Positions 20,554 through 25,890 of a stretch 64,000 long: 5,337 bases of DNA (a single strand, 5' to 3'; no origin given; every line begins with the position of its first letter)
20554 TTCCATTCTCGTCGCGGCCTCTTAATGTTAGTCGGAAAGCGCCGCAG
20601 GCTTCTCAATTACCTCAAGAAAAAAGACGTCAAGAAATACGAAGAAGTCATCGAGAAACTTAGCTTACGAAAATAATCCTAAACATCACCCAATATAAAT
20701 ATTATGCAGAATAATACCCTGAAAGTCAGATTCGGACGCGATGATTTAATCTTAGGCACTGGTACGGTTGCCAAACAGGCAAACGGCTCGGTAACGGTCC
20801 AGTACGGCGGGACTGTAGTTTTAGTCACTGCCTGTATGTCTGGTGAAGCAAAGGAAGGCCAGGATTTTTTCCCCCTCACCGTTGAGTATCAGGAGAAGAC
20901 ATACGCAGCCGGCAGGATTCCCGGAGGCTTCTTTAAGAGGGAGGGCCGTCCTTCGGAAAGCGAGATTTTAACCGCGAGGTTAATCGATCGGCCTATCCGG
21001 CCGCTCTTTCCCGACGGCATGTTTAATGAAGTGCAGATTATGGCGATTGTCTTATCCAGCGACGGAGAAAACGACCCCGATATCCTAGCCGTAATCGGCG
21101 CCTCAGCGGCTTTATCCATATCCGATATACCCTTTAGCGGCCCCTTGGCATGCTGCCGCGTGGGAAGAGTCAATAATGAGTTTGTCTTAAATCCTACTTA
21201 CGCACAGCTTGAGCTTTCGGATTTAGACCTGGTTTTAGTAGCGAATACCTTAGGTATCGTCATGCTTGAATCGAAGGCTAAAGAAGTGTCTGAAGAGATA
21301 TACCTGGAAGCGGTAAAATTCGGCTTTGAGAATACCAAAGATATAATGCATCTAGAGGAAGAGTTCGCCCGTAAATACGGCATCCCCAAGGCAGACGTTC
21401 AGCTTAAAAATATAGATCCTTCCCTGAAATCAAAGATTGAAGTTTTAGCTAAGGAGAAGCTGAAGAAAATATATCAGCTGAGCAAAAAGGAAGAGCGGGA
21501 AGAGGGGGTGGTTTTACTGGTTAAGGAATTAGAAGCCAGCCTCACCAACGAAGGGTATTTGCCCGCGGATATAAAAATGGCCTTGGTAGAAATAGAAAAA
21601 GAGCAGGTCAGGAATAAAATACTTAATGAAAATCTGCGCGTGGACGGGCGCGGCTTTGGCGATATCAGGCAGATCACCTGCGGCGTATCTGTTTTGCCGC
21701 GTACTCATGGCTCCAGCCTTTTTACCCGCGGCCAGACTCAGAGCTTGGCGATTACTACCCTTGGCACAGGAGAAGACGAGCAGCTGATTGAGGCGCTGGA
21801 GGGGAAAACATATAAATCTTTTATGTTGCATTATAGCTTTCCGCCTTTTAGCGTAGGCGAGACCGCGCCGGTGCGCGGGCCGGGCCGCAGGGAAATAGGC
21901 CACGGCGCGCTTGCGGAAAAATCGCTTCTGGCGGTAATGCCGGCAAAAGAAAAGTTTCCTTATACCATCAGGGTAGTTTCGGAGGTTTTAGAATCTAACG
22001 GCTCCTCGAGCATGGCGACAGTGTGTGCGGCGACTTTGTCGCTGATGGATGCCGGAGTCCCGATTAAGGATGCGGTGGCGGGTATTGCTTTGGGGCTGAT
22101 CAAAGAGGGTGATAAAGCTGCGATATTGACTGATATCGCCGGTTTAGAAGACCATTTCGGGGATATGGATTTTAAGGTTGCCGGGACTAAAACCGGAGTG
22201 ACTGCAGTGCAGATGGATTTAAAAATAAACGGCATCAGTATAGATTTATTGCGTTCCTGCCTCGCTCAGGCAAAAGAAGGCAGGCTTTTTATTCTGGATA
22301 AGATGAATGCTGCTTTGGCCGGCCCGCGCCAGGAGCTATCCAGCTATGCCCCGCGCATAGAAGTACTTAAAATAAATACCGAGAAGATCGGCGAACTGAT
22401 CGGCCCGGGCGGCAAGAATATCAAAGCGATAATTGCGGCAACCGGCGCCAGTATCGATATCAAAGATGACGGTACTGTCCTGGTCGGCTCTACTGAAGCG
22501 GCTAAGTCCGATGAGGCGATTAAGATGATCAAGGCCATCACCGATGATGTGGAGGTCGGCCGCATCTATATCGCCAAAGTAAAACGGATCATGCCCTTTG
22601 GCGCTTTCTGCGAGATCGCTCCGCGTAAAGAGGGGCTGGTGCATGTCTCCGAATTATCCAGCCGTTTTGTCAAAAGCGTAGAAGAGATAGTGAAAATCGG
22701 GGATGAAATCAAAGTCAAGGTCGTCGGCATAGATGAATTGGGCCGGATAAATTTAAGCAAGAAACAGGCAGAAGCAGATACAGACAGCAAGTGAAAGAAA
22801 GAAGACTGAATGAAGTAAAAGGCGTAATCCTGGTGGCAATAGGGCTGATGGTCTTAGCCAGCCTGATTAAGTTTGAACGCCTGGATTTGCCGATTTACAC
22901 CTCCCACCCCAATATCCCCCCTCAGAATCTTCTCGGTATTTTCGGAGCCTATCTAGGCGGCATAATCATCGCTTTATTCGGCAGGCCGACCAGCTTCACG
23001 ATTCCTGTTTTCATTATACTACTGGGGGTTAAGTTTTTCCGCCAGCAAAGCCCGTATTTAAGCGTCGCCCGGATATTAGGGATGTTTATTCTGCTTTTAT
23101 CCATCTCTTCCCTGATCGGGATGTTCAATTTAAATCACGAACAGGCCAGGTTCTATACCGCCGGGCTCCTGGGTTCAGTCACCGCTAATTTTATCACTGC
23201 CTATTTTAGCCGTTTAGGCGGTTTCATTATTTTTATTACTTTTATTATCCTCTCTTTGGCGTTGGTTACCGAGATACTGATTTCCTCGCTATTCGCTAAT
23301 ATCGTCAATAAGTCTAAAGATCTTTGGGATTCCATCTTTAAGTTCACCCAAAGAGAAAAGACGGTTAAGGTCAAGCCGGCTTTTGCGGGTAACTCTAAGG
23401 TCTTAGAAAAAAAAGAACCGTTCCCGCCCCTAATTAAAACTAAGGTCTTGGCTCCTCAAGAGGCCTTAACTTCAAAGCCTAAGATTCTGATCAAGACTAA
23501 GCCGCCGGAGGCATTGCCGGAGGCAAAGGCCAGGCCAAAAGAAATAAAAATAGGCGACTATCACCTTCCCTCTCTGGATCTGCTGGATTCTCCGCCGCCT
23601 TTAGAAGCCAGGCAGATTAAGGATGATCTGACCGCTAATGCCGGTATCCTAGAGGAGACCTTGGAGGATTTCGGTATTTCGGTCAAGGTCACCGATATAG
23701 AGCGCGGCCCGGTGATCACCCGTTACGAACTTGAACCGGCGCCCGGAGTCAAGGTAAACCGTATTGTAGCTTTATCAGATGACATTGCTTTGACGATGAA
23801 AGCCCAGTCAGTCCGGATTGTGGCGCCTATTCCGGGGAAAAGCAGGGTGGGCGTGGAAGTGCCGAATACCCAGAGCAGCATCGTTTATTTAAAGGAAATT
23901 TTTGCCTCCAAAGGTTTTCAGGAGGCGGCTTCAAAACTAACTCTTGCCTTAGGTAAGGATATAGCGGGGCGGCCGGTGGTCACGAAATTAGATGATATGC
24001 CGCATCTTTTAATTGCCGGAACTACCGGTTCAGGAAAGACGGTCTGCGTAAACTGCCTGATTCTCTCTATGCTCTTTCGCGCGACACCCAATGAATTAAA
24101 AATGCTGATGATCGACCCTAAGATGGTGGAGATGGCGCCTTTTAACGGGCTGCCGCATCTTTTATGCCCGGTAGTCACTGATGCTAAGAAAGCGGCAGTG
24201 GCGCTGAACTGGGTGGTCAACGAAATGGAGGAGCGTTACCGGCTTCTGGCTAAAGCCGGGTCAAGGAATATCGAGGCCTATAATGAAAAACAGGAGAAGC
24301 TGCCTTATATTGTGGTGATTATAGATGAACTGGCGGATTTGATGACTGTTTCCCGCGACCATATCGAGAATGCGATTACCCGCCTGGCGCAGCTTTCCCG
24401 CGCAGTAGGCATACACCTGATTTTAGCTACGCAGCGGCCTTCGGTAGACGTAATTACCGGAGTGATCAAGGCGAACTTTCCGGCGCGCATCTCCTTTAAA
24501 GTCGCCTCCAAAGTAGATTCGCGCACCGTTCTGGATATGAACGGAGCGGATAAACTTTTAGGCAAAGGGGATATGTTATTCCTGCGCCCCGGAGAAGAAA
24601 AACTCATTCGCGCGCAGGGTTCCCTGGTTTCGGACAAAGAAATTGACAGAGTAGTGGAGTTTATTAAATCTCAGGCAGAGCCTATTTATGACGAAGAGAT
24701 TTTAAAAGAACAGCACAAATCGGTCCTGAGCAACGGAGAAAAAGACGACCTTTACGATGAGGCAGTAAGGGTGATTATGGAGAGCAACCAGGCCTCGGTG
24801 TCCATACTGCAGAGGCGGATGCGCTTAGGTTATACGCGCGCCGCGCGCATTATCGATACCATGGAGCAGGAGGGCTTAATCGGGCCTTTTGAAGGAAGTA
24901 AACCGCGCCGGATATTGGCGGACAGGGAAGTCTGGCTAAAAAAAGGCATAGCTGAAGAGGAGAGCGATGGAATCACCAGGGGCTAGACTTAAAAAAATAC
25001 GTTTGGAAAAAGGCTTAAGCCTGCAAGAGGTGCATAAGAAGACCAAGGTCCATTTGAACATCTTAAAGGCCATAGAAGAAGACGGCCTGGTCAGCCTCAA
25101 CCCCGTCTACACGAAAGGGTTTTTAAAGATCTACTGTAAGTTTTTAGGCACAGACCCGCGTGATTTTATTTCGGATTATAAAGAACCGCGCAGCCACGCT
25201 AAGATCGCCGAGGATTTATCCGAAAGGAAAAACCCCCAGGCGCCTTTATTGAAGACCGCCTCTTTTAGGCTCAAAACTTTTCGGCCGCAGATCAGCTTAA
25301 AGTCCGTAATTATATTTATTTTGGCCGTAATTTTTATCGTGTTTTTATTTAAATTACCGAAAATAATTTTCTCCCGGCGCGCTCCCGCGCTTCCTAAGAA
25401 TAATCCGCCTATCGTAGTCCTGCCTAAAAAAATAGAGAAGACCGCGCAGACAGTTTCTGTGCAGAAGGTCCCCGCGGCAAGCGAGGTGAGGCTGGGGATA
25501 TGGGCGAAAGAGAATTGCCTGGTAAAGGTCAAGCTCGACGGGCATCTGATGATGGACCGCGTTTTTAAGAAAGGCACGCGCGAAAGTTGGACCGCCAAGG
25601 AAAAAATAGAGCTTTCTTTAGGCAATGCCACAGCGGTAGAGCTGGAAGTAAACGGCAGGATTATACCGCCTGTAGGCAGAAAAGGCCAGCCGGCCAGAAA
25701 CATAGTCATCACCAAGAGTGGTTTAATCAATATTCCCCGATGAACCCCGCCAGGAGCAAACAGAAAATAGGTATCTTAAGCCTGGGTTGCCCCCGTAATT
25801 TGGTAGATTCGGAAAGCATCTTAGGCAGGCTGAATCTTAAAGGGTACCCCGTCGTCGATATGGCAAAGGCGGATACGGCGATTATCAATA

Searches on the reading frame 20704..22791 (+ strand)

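Call 75: search_protein_families(library=pfam, proteins=[window:20704-22791:+], max_evalue=0.0001)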
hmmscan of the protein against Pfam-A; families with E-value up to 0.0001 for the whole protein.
window:20704-22791:+ (696 aa): 6 families
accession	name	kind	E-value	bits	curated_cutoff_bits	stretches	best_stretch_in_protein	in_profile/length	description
PF01138.27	RNase_PH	-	1e-59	201.1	25.5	2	17-143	7-130/130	3' exoribonuclease family, domain 1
PF03725.20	RNase_PH_C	-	6.1e-19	68.2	20.8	1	146-209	1-66/67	3' exoribonuclease family, domain 2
PF00575.29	S1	-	4e-15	56.4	22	1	616-687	2-74/74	S1 RNA binding domain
PF03726.19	PNPase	-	7.2e-13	49.2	24.6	1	241-316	2-80/81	Polyribonucleotide nucleotidyltransferase, RNA binding domain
PF00013.35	KH_1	-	1e-09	38.4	21.5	1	553-610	2-65/66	KH domain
PF22675.2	KH-I_KHDC4-BBP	-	1.5e-05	25.2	30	1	562-606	8-52/76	KHDC4/BBP-like, KH-domain type I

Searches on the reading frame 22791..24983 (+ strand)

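Call 75: search_protein_families(library=pfam, proteins=[window:22791-24983:+], max_evalue=0.0001)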
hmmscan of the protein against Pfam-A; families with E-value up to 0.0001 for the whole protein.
window:22791-24983:+ (731 aa): 5 families
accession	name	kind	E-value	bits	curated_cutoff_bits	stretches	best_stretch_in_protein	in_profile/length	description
PF01580.24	FtsK_SpoIIIE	-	2e-64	217.5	24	1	367-552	2-221/221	FtsK/SpoIIIE family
PF17854.6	FtsK_alpha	-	1.3e-34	118.9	22.9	1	259-359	1-101/101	FtsK alpha domain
PF09397.16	FtsK_gamma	-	7.8e-28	96.4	30.6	1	650-710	2-62/63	Ftsk gamma domain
PF13491.11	FtsK_4TM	-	2.1e-23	83.3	23.1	1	3-169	1-168/171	4TM region of DNA translocase FtsK/SpoIIIE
PF01935.23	DUF87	-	6.2e-05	23.6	23.2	0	395-520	13-103/220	Helicase HerA, central domain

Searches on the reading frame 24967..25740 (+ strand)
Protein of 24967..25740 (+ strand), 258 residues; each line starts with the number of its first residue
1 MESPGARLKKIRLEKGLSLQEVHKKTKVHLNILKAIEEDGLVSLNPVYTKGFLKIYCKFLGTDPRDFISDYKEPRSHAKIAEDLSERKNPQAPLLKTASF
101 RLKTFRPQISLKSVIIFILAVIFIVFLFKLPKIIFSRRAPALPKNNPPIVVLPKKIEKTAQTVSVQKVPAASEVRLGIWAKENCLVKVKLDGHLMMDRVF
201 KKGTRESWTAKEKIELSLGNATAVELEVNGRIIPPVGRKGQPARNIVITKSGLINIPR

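Call 75: search_protein_families(library=pfam, proteins=[window:24967-25740:+], max_evalue=0.0001)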
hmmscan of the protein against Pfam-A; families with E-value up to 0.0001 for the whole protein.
window:24967-25740:+ (258 aa): 3 families
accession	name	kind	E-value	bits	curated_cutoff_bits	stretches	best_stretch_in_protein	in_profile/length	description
PF13413.12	HTH_25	-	1.5e-16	60.4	24.6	1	7-65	1-60/62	Helix-turn-helix domain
PF13464.11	RodZ_C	-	7.4e-13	48.7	23.9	1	180-244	4-70/72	RodZ C-terminal domain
PF12844.13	HTH_19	-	1.5e-05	25.3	30.2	1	5-70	1-61/64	Helix-turn-helix domain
